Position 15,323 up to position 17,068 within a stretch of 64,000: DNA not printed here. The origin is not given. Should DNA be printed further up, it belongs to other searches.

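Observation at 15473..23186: Tandemly duplicated [B12-binding radical SAM + GT4] modules inside a glycan operon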

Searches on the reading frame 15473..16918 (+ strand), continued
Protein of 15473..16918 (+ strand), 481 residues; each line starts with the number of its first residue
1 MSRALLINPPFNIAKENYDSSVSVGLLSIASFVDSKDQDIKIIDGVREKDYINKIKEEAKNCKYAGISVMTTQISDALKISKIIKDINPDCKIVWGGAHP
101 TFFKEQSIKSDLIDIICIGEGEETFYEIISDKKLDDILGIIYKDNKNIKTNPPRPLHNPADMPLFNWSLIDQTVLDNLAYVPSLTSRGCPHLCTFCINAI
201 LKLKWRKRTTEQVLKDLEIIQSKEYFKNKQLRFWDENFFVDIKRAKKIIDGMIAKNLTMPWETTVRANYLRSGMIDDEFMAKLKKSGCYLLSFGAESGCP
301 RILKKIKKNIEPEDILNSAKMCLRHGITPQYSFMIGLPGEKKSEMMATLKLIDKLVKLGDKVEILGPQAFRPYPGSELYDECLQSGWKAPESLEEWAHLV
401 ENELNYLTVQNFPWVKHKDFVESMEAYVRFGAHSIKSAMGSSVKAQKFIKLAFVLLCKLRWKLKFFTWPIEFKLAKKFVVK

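Call 14: find_encoding_contigs(protein=P0017, flank=10000, max_places=2)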
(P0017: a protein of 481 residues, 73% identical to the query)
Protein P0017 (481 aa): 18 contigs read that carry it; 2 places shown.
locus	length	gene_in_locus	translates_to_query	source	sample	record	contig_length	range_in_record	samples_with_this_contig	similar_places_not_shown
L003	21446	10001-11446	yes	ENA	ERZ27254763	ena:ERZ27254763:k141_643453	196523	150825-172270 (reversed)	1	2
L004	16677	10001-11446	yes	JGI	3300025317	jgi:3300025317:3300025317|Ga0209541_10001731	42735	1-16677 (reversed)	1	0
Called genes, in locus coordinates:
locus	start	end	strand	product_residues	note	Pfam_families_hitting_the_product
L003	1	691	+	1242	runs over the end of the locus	-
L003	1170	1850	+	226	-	PF13371:TPR_9 (faint), PF07719:TPR_2 (faint), PF13424:TPR_12 (faint), PF13431:TPR_17 (faint), PF13432:TPR_16 (faint), PF23914:TPR_CcmH_CycH (faint), PF00515:TPR_1 (weak), PF13181:TPR_8 (weak), +3 more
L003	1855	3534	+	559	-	PF02366:PMT, PF13231:PMT_2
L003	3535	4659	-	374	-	PF13477:Glyco_trans_4_2, PF13439:Glyco_transf_4, PF13579:Glyco_trans_4_4, PF00534:Glycos_transf_1, PF13692:Glyco_trans_1_4, PF13524:Glyco_trans_1_2 (weak)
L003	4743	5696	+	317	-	PF01073:3Beta_HSD, PF01370:Epimerase, PF02719:Polysacc_synt_2, PF04321:RmlD_sub_bind, PF07993:NAD_binding_4 (weak), PF16363:GDP_Man_Dehyd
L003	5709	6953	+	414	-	PF03721:UDPG_MGDP_dh_N, PF00984:UDPG_MGDP_dh, PF03720:UDPG_MGDP_dh_C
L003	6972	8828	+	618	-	PF13439:Glyco_transf_4, PF13579:Glyco_trans_4_4, PF00534:Glycos_transf_1, PF13524:Glyco_trans_1_2, PF13692:Glyco_trans_1_4, PF20706:GT4-conflict, PF13489:Methyltransf_23, PF08241:Methyltransf_11, +4 more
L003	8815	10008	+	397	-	PF13439:Glyco_transf_4, PF00534:Glycos_transf_1, PF13692:Glyco_trans_1_4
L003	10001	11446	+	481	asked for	PF02310:B12-binding, PF04055:Radical_SAM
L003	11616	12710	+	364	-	PF13439:Glyco_transf_4, PF13579:Glyco_trans_4_4, PF20706:GT4-conflict (weak), PF00534:Glycos_transf_1, PF13692:Glyco_trans_1_4, PF13524:Glyco_trans_1_2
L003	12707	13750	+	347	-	PF00534:Glycos_transf_1, PF13692:Glyco_trans_1_4, PF13524:Glyco_trans_1_2 (weak)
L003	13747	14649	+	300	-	-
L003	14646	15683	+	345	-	PF00534:Glycos_transf_1, PF13692:Glyco_trans_1_4, PF13524:Glyco_trans_1_2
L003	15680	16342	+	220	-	PF13489:Methyltransf_23, PF07021:MetW, PF13847:Methyltransf_31, PF08241:Methyltransf_11 (weak), PF08242:Methyltransf_12 (weak), PF13649:Methyltransf_25 (weak)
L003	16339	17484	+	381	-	PF13439:Glyco_transf_4 (faint), PF00534:Glycos_transf_1, PF13692:Glyco_trans_1_4, PF13524:Glyco_trans_1_2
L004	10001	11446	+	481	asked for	PF02310:B12-binding, PF04055:Radical_SAM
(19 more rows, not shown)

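Call 15: search_solved_structures(query=window:15473-16918:+, max_evalue=0.001)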
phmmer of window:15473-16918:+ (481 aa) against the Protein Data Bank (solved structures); distinct sequences matched with E-value up to 0.001: 7.
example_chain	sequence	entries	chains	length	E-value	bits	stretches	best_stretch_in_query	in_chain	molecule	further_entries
9ccb_A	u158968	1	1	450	1.5e-17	66.6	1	103-382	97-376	Radical SAM core domain-containing protein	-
5ul2_A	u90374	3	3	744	3.1e-10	42.5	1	91-334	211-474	OxsB protein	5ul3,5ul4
6fd2_B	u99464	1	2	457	8.3e-10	41.1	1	186-389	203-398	Putative apramycin biosynthetic oxidoreductase 4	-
4jc0_A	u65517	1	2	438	3.9e-05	25.6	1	179-354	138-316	Ribosomal protein S12 methylthiotransferase RimO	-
2qgq_A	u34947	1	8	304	8e-05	24.6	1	185-354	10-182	Protein TM_1862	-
6wte_A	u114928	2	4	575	0.00017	23.6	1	183-353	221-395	B12-binding domain-containing protein | Tryptophan-C2-methyltransferase containing B12-binding domain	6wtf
7kdx_A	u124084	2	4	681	0.00081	21.3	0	76-215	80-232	Methyltransferase TokK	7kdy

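Call 25: find_related_loci(query=A1, collection=genome_contigs, flank=10000)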
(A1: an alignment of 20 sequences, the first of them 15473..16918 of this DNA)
Query A1 (481 aa) in genome_contigs; peptide patterns used: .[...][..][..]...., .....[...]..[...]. (x = any residue, [..] = any of these).
600 stretches matched a pattern (row limit reached: there are more); 572 encode a relative of the query (tblastn E <= 1e-3); the best 80 are kept; 80 distinct loci.
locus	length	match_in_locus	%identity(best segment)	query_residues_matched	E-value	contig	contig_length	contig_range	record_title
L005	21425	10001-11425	85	1-475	0e+0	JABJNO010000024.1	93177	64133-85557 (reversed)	MAG: Candidatus Parcubacteria bacterium isolate SI075_bin20 k141_2422634, whole genome shotgun sequence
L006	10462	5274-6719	66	1-481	0e+0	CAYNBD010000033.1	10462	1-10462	MAG TPA_asm: uncultured Gammaproteobacteria bacterium isolate binchicken_co129_838 genome assembly, contig: NODE_20213_l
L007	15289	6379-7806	69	2-477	0e+0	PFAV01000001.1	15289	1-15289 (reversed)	MAG: bacterium (Candidatus Gribaldobacteria) CG10_big_fil_rev_8_21_14_0_10_41_12 CG10_8_21_14_0.10_scaffold_6644_c, whol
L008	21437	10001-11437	37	2-474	4e-98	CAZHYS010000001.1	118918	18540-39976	MAG TPA_asm: uncultured Gammaproteobacteria bacterium isolate SRP263991_co7_334 genome assembly, contig: NODE_81_length_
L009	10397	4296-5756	34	4-481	2e-81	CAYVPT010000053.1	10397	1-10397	MAG TPA_asm: uncultured Dehalococcoidaceae bacterium isolate binchicken_co34_11 genome assembly, contig: NODE_11177_leng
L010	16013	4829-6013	33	22-422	1e-71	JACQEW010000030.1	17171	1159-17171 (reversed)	MAG: Nitrospinota bacterium isolate NC_groundwater_1031_Pr1_S-0.65um_41_11 Montesol18_Sp65_coassembly_scaffold_163532, w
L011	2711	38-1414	33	20-478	2e-70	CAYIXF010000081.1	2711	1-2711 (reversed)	MAG TPA_asm: Candidatus Woesearchaeota archaeon isolate ERP119705_co6_1028 genome assembly, contig: NODE_81762_length_27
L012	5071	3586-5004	32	5-481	5e-68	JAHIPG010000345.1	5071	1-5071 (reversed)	MAG: Nanoarchaeota archaeon isolate KR13_S3.mb.5 KR13_S3.mb.5_k141_578046, whole genome shotgun sequence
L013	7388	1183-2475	33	25-441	3e-65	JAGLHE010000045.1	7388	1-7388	MAG: Candidatus Omnitrophota bacterium isolate RS_10_7 ROV157_10.bin.7.fa_45, whole genome shotgun sequence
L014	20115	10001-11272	33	1-429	1e-61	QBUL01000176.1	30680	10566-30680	ANME-1 cluster archaeon GoMg1 GOMG1_14, whole genome shotgun sequence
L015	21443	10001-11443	28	5-481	1e-60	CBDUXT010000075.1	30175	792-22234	MAG TPA_asm: uncultured bacterium isolate SRR22302371_binner23_Refined_2 genome assembly, contig: ERZ26661859.806, whole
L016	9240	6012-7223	31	2-396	4e-57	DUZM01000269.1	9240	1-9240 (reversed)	MAG TPA_asm: Candidatus Hydrogenedentota bacterium isolate MAG_17963_hgd_111 Ga0180437_10014126, whole genome shotgun se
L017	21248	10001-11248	33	1-418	5e-57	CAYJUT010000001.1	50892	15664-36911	MAG TPA_asm: uncultured archaeon isolate ERP125453_co1_151 genome assembly, contig: NODE_453_length_50892_cov_31.650904,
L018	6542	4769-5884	30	26-407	1e-56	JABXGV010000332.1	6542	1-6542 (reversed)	MAG: archaeon isolate H02S_Hermod_124 h02s_124_k137_4423869, whole genome shotgun sequence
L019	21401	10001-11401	31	20-480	2e-60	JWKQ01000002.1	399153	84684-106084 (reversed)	MAG: archaeon GW2011_AR5 QT00_C0002, whole genome shotgun sequence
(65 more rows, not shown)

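Call 42: predict_structure(alignment_id=A2)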
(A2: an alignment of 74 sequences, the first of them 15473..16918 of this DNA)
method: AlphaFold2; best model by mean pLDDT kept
length: 481 residues; sequences in the alignment: 74
mean_pLDDT: 91.2   pTM: 0.89
mean pLDDT of the five models: 91.2, 91.1, 91.0, 90.6, 90.4
residues with pLDDT >= 90: 355; 70-90: 105; 50-70: 14; < 50: 7
segments of 3 or more residues with pLDDT < 50: 14-19
pLDDT, mean of each block of 10 residues (from residue 1): 86 51 90 97 92 96 95 94 98 96 94 96 97 97 94 94 95 90 91 77 90 97 94 87 97 98 95 96 98 95 94 98 98 95 96 95 90 84 92 89 72 92 88 85 82 92 88 79 65
secondary structure, 60 per line:
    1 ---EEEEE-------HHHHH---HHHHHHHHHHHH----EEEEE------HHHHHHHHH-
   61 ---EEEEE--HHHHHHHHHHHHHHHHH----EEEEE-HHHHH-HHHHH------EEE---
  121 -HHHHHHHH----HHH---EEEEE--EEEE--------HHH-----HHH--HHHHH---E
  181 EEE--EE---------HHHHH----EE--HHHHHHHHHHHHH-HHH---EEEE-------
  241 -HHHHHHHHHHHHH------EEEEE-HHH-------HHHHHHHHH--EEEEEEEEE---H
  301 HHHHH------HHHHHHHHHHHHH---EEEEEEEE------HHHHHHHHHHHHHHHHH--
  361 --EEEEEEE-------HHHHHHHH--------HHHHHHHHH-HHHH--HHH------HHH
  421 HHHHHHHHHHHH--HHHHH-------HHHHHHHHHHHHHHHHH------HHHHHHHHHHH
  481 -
elements in order: E4-8 H16-20 H24-35 E40-44 H51-59 E64-68 H71-87 E92-96 H98-102 H104-108 E115-117 H122-129 E140-144 E147-150 H172-176 E180-183 H197-201 H210-222 E230-233 H242-254 E261-265 H277-285 E288-296 H300-305 H312-324 E328-335 H342-358 E363-369 H377-384 H393-401 H403-406 H418-432 H435-439 H447-463 H470-480

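Call 45: fold_search(model_id=the predicted structure, library=pdb)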
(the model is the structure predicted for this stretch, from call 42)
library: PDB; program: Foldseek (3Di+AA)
matches with E <= 10: 1809; with E <= 0.001: 78
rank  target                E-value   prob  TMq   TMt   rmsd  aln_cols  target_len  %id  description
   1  9ccb                  3.9e-21  1.00  0.65  0.74   5.0       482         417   18  X-ray crystal structure of methyl-coenzyme M reductase glutamine methylase (MgmA) from Methanothermobacter marburgensis  (released 2025-01-01)
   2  5ul4                  3.7e-20  1.00  0.64  0.44  11.9       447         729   20  Structure of Cobalamin-dependent S-adenosylmethionine radical enzyme OxsB with aqua-cobalamin and S-adenosylmethionine b (released 2017-04-19)
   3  6wtf_A                3.1e-19  1.00  0.63  0.57   5.3       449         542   17  Structure of radical S-adenosylmethionine methyltransferase, TsrM, from Kitasatospora setae with tryptophan substrate  (released 2020-12-23)
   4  5ul3                  3.4e-19  1.00  0.65  0.44  11.9       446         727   20  Structure of Cobalamin-dependent S-adenosylmethionine radical enzyme OxsB with aqua-cobalamin bound (released 2017-04-19)
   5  6wte_B                3.6e-19  1.00  0.63  0.58   8.9       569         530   14  Structure of radical S-adenosylmethionine methyltransferase, TsrM, from Kitasatospora setae with cobalamin and [4Fe-4S (released 2020-12-23)
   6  6wte_A                4.3e-19  1.00  0.65  0.55   6.3       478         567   16  Structure of radical S-adenosylmethionine methyltransferase, TsrM, from Kitasatospora setae with cobalamin and [4Fe-4S (released 2020-12-23)
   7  6wtf_B                1.3e-18  1.00  0.65  0.59   8.6       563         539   15  Structure of radical S-adenosylmethionine methyltransferase, TsrM, from Kitasatospora setae with tryptophan substrate  (released 2020-12-23)
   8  5ul2                  4.0e-18  1.00  0.67  0.46  10.8       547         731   18  Structure of Apo, SeMet-labeled Cobalamin-dependent S-adenosylmethionine radical enzyme OxsB (released 2017-04-19)
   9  9n1b                  1.7e-17  1.00  0.67  0.53   9.2       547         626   15  Crystal structure of CysS from Corallococcus sp. CA054B with 5'-deoxyadenosine, methionine, and pantetheinylated 3-metho (released 2026-01-28)
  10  9n1d                  2.4e-17  1.00  0.66  0.52   9.2       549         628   16  Crystal structure of CysS from Corallococcus sp. CA054B with 5'-deoxyadenosine and methionine bound (released 2026-01-28)
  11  7kdx_B                3.7e-17  1.00  0.61  0.46   9.3       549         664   15  Crystal structure of Streptomyces tokunonesis TokK with hydroxycobalamin, 5'-deoxyadenosine, and methionine (released 2022-01-12)
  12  9n1c                  6.8e-17  1.00  0.66  0.53   8.7       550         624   14  Crystal structure of CysS from Corallococcus sp. CA054B with 5'-deoxyadenosine, methionine, and pantetheinylated 3-ethox (released 2026-01-28)
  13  7kdx_A                9.0e-17  1.00  0.62  0.47   9.3       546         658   15  Crystal structure of Streptomyces tokunonesis TokK with hydroxycobalamin, 5'-deoxyadenosine, and methionine (released 2022-01-12)
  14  7kdy_A                1.1e-16  1.00  0.63  0.48  10.0       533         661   14  Crystal structure of Streptomyces tokunonesis TokK with hydroxycobalamin, 5'-deoxyadenosine, methionine, and (2R)-pant (released 2022-01-12)
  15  6fd2_A                2.6e-16  1.00  0.66  0.69   5.9       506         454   16  Radical SAM 1,2-diol dehydratase AprD4 in complex with its substrate paromamine (released 2018-01-17)
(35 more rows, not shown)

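Call 50: find_related_loci(query=A3, collection=metagenome_contigs, flank=8000)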
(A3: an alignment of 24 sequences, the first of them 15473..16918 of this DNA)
Query A3 (481 aa) in metagenome_contigs; peptide patterns used: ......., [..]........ (x = any residue, [..] = any of these).
375 stretches matched a pattern; 202 encode a relative of the query (tblastn E <= 1e-3); the best 80 are kept; 80 distinct loci.
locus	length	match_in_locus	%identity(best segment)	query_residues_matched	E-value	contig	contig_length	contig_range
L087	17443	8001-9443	96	1-481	0e+0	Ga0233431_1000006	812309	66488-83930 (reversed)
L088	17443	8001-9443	92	1-481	0e+0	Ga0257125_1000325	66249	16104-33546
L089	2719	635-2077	84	1-481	0e+0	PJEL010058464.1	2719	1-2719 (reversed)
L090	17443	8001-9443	75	1-481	0e+0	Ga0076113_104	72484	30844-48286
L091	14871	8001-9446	75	1-481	0e+0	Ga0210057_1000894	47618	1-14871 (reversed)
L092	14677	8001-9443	73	1-481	0e+0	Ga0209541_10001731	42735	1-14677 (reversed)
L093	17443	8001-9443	73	1-481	0e+0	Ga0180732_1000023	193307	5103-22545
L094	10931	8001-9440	72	1-480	0e+0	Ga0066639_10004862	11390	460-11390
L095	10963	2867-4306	72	1-480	0e+0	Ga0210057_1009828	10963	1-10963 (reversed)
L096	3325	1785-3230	72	1-481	0e+0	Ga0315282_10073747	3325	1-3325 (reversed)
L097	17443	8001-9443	70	1-481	0e+0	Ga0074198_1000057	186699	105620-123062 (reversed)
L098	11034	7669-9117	71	1-481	0e+0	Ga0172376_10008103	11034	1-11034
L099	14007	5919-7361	71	1-481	0e+0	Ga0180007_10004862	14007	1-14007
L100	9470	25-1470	74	3-481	0e+0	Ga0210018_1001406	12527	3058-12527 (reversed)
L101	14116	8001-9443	71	1-481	0e+0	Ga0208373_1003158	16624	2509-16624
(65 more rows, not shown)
